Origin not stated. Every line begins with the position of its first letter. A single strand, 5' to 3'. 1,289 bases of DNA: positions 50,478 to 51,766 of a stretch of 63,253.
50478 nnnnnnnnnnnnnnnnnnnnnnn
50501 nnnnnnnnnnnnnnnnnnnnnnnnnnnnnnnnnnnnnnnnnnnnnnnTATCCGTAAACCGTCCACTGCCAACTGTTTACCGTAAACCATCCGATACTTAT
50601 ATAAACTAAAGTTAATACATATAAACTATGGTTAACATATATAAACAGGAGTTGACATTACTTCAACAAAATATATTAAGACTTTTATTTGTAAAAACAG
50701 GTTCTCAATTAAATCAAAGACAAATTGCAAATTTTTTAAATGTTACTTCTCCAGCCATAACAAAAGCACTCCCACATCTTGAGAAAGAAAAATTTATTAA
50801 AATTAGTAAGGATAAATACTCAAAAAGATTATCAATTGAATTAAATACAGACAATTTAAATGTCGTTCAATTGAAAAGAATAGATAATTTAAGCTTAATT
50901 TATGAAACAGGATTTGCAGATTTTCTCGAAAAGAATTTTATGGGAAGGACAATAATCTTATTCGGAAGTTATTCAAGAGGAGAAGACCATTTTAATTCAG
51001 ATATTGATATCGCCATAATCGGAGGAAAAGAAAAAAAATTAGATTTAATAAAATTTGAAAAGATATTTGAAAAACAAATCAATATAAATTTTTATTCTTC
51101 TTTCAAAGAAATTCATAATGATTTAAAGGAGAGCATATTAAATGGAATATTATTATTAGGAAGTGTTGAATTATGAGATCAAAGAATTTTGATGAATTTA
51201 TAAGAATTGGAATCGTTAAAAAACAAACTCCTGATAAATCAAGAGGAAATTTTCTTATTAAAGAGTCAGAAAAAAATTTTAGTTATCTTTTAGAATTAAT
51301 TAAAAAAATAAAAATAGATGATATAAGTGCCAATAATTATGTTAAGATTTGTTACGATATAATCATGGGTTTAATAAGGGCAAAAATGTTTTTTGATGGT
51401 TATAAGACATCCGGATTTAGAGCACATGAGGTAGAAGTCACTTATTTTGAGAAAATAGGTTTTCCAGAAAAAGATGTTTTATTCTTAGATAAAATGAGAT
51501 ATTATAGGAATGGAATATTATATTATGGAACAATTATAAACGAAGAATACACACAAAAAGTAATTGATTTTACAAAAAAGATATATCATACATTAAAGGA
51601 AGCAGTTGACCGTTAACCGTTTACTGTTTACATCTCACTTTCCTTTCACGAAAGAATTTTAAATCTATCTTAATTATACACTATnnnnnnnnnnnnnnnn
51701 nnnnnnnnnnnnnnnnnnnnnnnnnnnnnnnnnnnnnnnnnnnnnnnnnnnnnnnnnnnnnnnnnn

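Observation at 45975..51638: Accessory island bounded by a perfect 16-bp terminal inverted repeat and partitioned into gene cassettes by six blocks of a 7-bp [A/C]GTNNAC repeat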

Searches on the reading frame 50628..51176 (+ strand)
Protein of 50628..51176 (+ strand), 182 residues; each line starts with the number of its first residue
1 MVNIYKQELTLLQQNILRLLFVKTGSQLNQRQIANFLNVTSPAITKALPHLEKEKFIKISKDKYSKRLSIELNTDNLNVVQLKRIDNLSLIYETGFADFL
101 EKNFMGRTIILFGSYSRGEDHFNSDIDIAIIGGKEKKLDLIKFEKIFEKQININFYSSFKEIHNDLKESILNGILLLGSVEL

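Call 21: search_protein_families(library=pfam, proteins=[window:50628-51176:+], max_evalue=0.01)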
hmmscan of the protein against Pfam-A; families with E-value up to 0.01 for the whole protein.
window:50628-51176:+ (182 aa): 9 families
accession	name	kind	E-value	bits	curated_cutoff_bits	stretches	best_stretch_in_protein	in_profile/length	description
PF01909.29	NTP_transf_2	-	1.6e-09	38.5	21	1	97-172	5-88/93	Nucleotidyltransferase domain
PF18765.7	Polbeta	-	5.6e-09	36.5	26.9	1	98-177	5-88/93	Polymerase beta, Nucleotidyltransferase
PF01047.28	MarR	-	4.4e-07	30.1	24.6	1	9-67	1-57/59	MarR family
PF00392.27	GntR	-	0.00016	21.7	27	1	22-59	18-56/64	Bacterial regulatory proteins, gntR family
PF13545.12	HTH_Crp_2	-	0.0013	19.1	27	1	27-61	22-55/70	Crp-like helix-turn-helix domain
PF13412.12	HTH_24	-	0.002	18.1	21.9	1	13-58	5-48/48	Winged helix-turn-helix DNA-binding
PF12802.13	MarR_2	-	0.0084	16.7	27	0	19-67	11-60/61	MarR family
PF14394.12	DUF4423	-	0.0084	16.4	30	0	16-66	26-76/165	Domain of unknown function (DUF4423)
PF13744.12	HTH_37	-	0.0099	16.1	27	0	25-63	29-63/80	Helix-turn-helix domain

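Call 64: search_protein_families(library=ncbifam, proteins=[window:50628-51176:+], max_evalue=0.1)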
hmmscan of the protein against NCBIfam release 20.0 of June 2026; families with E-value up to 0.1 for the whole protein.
window:50628-51176:+ (182 aa): 7 families
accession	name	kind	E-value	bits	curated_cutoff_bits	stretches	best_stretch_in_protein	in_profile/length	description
NF047752.1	MntA_antitoxin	equivalog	3.4e-08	33.3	60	1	105-143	6-45/106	type VII toxin-antitoxin system MntA family adenylyltransferase antitoxin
NF038251.1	AdcR_fam_Zn_TF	equivalog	3.4e-05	24.1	175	1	8-70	33-92/143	zinc-dependent MarR family transcriptional regulator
NF051895.1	anti_phage_HalB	equivalog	0.00044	19.9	190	1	109-158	2-45/211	anti-phage Hailong system nucleotidyltransferase HalB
TIGR02337.1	HpaR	equivalog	0.00056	19.7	121.2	1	6-75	23-91/130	homoprotocatechuate degradation operon regulator HpaR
NF047563.1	modulin_PmtR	equivalog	0.0097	15.9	200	0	3-61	12-70/125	PSM export ABC transporter transcriptional regulator PmtR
NF053606.1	Sta1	subfamily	0.033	14.3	80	1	13-66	22-73/100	Sta1 family transcriptional regulator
NF012212.1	ANT_9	subfamily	0.044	13.1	340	0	99-135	16-50/249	aminoglycoside nucleotidyltransferase ANT(9)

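Call 65: search_protein_families(library=padloc, proteins=[window:50628-51176:+], max_evalue=0.1)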
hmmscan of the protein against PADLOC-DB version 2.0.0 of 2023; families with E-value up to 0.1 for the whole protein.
window:50628-51176:+ (182 aa): 13 families
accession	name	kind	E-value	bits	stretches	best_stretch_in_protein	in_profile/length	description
PDLC04368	PDC-M05A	-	1.1e-12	46.2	1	11-158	13-163/201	-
PDLC04906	PDC-S09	-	2.7e-08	32.1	1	99-172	17-93/98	-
PDLC04903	PDC-S09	-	2.3e-07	29.1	1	108-134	28-54/108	-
PDLC04904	PDC-S09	-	6e-07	27.6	1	103-175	22-96/104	-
PDLC04907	PDC-S09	-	3.1e-06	25.3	1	94-133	15-54/114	-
PDLC01853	CARF3--CARF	-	1e-05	23.4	1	5-70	132-197/209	-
PDLC04902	PDC-S09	-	3.4e-05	22.1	1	107-152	22-69/97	-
PDLC04369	PDC-M05A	-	4.3e-05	21.2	1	15-137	17-134/201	-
PDLC04901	PDC-S09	-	0.00066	18.4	1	108-136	23-51/126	-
PDLC01268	CasR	-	0.0057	14.6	1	15-64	128-174/179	"CAS-I,CAS-II,CAS-III,CAS-IV,CAS-V,CAS-VI; associated_signaling"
PDLC04372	PDC-M05A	-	0.0068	14.7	1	109-157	79-131/167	-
PDLC01866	CARF3--CARF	-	0.0081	14.2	1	7-70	135-196/207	-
PDLC03928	PsyrT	-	0.019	11.3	1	16-89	370-442/689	-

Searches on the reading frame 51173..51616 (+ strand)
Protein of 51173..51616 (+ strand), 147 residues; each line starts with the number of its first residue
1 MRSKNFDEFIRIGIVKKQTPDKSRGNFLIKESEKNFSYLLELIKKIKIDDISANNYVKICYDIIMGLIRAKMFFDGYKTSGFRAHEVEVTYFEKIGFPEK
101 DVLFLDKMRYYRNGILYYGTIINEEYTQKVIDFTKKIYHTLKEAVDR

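Call 21: search_protein_families(library=pfam, proteins=[window:51173-51616:+], max_evalue=0.01)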
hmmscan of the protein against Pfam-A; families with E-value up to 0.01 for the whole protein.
window:51173-51616:+ (147 aa): 0 families

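Call 64: search_protein_families(library=ncbifam, proteins=[window:51173-51616:+], max_evalue=0.1)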
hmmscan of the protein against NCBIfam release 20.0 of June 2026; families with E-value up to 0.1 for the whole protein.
window:51173-51616:+ (147 aa): 0 families

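Call 65: search_protein_families(library=padloc, proteins=[window:51173-51616:+], max_evalue=0.1)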
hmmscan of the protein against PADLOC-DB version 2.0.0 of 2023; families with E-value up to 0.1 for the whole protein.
window:51173-51616:+ (147 aa): 4 families
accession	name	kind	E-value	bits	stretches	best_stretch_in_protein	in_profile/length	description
PDLC04379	PDC-M05B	-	9.6e-10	36.6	1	44-145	33-137/147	-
PDLC04376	PDC-M05B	-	1.3e-07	29.9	1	44-145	14-118/121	-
PDLC04374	PDC-M05B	-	0.00034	18.8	1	43-143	33-136/146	-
PDLC04373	PDC-M05B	-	0.00065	17.8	1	1-144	1-136/141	-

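Call 77: search_solved_structures(query=window:51173-51616:+, max_evalue=5)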
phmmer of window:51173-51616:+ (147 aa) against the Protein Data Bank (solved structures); distinct sequences matched with E-value up to 5: 6.
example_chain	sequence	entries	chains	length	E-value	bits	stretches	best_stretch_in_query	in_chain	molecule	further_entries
6hp3_A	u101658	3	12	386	0.042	17.6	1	6-67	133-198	SPBc2 prophage-derived uncharacterized protein YopK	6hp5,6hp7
5zw5_A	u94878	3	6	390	0.043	17.6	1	6-67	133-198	AimR transcriptional regulator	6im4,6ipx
5zw6_A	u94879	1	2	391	0.043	17.6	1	6-67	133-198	AimR transcriptional regulator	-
6jg5_A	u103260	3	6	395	0.043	17.6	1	6-67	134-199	AimR transcriptional regulator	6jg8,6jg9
5xyb_A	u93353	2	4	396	0.045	17.5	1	6-67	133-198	AimR transcriptional regulator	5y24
6swy_4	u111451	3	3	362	0.41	14.4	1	63-105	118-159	Vacuolar import and degradation protein 24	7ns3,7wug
